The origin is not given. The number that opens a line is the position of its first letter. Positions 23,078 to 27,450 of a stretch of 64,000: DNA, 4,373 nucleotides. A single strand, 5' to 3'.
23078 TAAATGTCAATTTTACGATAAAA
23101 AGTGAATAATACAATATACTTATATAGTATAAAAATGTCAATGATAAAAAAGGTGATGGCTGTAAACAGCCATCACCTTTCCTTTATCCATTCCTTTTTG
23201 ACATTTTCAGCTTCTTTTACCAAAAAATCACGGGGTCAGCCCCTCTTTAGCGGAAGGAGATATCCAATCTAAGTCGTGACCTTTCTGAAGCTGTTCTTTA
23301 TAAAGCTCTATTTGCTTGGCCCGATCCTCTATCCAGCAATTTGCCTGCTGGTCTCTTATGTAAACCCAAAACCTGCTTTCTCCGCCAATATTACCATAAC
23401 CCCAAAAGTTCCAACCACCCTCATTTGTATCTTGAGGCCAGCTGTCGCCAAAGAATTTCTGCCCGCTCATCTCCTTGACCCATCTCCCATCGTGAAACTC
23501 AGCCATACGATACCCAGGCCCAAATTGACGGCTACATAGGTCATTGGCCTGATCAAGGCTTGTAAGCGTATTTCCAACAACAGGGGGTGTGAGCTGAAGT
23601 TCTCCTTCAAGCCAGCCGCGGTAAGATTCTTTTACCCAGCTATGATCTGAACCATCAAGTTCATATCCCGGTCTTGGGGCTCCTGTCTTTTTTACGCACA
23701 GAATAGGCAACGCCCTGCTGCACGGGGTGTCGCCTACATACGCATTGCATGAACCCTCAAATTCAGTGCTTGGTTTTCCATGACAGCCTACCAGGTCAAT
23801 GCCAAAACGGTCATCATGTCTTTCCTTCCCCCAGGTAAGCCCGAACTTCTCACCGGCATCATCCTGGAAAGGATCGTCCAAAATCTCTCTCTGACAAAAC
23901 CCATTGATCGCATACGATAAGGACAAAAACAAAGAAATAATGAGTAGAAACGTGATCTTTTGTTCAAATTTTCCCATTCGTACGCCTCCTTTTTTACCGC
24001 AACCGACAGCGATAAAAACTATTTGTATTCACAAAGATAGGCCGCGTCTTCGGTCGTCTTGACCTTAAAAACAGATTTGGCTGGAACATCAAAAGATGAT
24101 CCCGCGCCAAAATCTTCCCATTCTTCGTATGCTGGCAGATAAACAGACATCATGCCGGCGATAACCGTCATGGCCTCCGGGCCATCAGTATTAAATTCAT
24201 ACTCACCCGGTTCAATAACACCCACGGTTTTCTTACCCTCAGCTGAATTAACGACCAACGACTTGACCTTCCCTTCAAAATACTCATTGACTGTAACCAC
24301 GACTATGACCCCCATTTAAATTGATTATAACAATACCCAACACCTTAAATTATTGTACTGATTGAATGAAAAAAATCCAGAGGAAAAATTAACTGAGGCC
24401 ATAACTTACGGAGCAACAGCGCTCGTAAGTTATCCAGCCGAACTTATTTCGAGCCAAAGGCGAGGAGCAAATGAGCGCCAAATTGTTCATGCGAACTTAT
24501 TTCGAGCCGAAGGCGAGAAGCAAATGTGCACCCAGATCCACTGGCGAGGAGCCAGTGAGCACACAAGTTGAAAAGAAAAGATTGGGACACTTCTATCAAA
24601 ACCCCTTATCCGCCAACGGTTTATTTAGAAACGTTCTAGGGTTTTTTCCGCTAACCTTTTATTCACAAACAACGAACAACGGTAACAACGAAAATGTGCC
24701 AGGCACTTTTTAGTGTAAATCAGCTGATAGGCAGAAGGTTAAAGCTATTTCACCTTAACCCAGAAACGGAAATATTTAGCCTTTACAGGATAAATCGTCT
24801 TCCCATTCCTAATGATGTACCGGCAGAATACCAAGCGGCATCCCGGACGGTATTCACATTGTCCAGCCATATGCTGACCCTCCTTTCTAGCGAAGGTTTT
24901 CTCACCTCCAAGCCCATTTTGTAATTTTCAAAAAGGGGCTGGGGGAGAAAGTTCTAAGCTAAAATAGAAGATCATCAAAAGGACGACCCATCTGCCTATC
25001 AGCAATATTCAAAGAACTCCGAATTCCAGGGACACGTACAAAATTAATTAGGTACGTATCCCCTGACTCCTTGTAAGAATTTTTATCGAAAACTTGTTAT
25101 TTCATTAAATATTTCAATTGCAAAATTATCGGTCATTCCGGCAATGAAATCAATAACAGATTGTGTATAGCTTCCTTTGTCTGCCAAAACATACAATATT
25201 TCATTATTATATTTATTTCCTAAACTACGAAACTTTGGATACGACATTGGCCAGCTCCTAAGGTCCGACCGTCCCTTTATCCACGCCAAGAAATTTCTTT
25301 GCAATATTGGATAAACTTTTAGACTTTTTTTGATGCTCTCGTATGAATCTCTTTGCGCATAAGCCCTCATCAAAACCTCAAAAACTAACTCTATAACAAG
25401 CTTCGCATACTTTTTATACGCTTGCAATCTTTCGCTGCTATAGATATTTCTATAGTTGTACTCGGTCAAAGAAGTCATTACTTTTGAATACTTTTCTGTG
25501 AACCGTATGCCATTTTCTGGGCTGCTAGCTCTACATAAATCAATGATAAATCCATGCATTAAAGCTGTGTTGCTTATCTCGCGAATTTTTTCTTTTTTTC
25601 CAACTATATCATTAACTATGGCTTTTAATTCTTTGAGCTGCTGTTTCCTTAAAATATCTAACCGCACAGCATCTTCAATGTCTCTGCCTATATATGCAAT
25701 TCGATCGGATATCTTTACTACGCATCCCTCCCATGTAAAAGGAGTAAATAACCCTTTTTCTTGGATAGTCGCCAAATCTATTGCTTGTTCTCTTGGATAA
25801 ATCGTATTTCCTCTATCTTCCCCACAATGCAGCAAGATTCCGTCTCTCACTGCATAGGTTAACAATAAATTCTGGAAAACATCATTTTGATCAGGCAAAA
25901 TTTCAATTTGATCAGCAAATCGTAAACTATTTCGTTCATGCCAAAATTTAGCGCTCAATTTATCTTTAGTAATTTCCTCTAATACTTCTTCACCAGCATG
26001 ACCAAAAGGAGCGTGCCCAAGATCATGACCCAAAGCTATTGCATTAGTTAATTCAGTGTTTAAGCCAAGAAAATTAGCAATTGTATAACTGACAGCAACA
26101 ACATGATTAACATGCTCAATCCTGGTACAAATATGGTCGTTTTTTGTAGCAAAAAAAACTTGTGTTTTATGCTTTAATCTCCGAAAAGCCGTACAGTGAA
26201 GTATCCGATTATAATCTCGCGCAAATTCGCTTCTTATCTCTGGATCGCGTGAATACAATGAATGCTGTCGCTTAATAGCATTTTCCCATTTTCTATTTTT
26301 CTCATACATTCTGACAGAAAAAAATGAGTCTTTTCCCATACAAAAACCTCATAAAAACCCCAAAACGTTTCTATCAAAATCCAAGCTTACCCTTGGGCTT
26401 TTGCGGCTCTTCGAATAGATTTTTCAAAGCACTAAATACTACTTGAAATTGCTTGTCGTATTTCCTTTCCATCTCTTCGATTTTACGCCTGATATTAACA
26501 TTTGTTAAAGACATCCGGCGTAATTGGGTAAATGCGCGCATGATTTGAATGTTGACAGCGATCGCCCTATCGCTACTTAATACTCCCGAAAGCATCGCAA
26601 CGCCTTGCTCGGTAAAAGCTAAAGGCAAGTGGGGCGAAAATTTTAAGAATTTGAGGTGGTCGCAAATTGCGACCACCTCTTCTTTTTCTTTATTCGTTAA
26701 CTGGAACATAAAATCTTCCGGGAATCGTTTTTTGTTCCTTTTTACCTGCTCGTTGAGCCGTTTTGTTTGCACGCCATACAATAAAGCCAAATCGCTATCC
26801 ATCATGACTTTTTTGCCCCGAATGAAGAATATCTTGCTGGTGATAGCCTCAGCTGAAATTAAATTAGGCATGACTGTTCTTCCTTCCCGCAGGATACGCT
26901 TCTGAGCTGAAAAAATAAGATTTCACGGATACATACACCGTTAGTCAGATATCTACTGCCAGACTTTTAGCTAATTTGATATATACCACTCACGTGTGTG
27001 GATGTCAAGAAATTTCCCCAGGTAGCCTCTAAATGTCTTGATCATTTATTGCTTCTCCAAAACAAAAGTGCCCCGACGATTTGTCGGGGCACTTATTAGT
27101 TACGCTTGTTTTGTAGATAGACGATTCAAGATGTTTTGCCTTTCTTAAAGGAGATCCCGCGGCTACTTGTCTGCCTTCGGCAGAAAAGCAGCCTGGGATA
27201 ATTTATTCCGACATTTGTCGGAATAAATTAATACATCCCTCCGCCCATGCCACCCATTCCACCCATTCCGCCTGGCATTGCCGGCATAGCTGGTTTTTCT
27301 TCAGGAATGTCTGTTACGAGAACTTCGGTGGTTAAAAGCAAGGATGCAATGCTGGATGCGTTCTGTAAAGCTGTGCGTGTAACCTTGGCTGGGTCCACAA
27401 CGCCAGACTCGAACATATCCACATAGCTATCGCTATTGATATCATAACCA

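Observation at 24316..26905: Second AT-rich insertion between ppnP and groEL: second dGTPase-family paralog with an ORF6N/KilA-N-like gene, candidate nucleotide-depletion defence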

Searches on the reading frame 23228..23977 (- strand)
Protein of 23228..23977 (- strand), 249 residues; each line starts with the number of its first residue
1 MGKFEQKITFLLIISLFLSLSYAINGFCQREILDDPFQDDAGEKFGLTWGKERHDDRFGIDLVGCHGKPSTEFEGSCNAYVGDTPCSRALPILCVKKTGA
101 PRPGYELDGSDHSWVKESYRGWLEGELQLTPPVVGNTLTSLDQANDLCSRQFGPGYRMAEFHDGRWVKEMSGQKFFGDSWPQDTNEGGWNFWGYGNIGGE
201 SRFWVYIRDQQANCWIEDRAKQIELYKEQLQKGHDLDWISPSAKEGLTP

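Call 6: search_protein_families(library=pfam, proteins=[window:23228-23977:-], max_evalue=0.01)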
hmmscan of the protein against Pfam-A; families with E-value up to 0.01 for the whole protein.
window:23228-23977:- (249 aa): 0 families

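Call 63: find_homologous_proteins(query=window:23228-23977:-)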
Query window:23228-23977:- (249 aa): 25 proteins with E <= 0.001 among 113 candidates.
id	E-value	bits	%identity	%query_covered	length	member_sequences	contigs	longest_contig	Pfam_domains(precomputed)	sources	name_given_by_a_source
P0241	2.0e-158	544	90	100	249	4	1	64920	-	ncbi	-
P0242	4.4e-79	284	53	92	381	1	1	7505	-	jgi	jgi:hypothetical protein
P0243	2.2e-76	275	50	95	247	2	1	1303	-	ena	-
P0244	1.1e-72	263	50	93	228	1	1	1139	-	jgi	jgi:hypothetical protein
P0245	5.6e-51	192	49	72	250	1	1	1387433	-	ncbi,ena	-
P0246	7.5e-51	191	49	72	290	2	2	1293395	-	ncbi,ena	-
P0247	1.8e-50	190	50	69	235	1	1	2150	-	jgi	jgi:hypothetical protein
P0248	1.6e-49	187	54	69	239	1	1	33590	-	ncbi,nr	ncbi:MAG: hypothetical protein GY906_30290 [bacterium]|nr:hypothetical protein [bacterium]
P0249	3.0e-45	173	48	68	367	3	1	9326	-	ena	-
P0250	3.9e-45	172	48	68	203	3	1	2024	-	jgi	jgi:hypothetical protein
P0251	6.4e-42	162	43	70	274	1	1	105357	-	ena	-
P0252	7.3e-41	158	46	78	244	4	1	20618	-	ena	-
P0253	1.2e-40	158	45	68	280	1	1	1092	-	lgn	-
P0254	4.0e-38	149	43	70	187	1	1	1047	-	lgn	-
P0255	2.1e-37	147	45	68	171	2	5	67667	-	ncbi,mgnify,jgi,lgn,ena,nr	ncbi:MAG TPA: hypothetical protein PKO15_10370 [Fibrobacteria bacterium]|mgnify:CR=1 FL=1|nr:hypothe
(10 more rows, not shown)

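Call 64: find_encoding_contigs(protein=P0241, flank=10000, max_places=3)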
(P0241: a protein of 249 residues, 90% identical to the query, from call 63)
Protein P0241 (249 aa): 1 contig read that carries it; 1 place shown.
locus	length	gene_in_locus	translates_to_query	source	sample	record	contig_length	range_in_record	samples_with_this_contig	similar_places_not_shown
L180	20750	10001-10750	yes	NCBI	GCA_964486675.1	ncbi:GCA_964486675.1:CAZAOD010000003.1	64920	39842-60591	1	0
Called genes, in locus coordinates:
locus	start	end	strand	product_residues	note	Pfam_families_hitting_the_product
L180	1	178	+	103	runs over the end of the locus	-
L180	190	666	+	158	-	-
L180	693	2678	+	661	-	PF00270:DEAD (faint), PF04851:ResIII, PF17757:UvrB_inter, PF27431:UvrB_3rd, PF00271:Helicase_C, PF12344:UvrB, PF02151:UVR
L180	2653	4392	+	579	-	PF13231:PMT_2, PF07719:TPR_2 (faint), PF13428:TPR_14 (faint), PF13431:TPR_17 (faint), PF13432:TPR_16 (faint), PF13424:TPR_12 (weak), PF13414:TPR_11 (weak), PF00515:TPR_1 (weak), +2 more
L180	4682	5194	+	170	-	PF03309:Pan_kinase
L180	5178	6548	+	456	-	PF13231:PMT_2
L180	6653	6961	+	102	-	PF00166:Cpn10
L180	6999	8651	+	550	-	PF00118:Cpn60_TCP1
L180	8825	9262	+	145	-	-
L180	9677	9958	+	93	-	PF06865:Ppnp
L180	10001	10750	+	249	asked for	-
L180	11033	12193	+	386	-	PF00478:IMPDH, PF03060:NMO (weak), PF05690:ThiG (faint), PF01070:FMN_dh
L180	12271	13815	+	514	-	PF00117:GATase, PF07722:Peptidase_C26 (weak), PF02540:NAD_synthase, PF03054:tRNA_Me_trans (weak), PF00958:GMP_synt_C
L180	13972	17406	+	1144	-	PF02811:PHP, PF07733:DNA_pol3_alpha, PF17657:DNA_pol3_finger, PF14579:HHH_6, PF01336:tRNA_anti-codon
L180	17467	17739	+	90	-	PF00216:Bac_DNA_binding, PF18291:HU-HIG (weak)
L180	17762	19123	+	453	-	-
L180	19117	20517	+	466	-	PF01336:tRNA_anti-codon, PF00152:tRNA-synt_2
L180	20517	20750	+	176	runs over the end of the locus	PF01476:LysM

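Call 69: search_protein_families(library=pfam, proteins=[L180:8825-9262:+], max_evalue=0.01)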
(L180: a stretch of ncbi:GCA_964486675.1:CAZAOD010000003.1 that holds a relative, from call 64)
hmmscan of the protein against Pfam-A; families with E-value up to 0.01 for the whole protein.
L180:8825-9262:+ (145 aa): 1 family
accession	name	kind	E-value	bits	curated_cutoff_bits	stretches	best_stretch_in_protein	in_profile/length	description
PF00982.27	Glyco_transf_20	-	0.0026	17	32.5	1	68-102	186-220/473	Glycosyltransferase family 20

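Call 76: search_protein_families(library=padloc, proteins=[L180:8825-9262:+], max_evalue=0.001)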
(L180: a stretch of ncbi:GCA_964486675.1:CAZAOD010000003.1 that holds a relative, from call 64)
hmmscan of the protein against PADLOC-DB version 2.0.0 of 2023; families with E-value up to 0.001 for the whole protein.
L180:8825-9262:+ (145 aa): 0 families

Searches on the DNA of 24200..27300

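Call 57: search_rna_families(source=window, start=24200, end=27300, threshold=evalue, max_evalue=1)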
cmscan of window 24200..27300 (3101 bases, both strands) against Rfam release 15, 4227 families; matches with E-value up to 1: 0.
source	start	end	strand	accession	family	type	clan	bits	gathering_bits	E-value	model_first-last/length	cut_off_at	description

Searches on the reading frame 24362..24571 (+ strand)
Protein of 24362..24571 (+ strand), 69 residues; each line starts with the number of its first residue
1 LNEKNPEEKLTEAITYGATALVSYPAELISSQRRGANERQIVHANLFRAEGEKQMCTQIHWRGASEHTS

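Call 107: search_protein_families(library=pfam, proteins=[window:24362-24571:+], max_evalue=1)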
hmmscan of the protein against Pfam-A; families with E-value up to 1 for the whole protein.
window:24362-24571:+ (69 aa): 0 families

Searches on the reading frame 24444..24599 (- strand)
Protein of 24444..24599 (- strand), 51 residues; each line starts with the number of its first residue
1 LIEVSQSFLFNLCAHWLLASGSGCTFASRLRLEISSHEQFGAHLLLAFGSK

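Call 107: search_protein_families(library=pfam, proteins=[window:24444-24599:-], max_evalue=1)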
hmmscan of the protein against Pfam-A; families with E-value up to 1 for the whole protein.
window:24444-24599:- (51 aa): 1 family
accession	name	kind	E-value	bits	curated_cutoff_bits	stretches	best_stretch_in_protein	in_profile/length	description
PF14824.11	Sirohm_synth_M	-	0.13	12.2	25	1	21-37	12-28/28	Sirohaem biosynthesis protein central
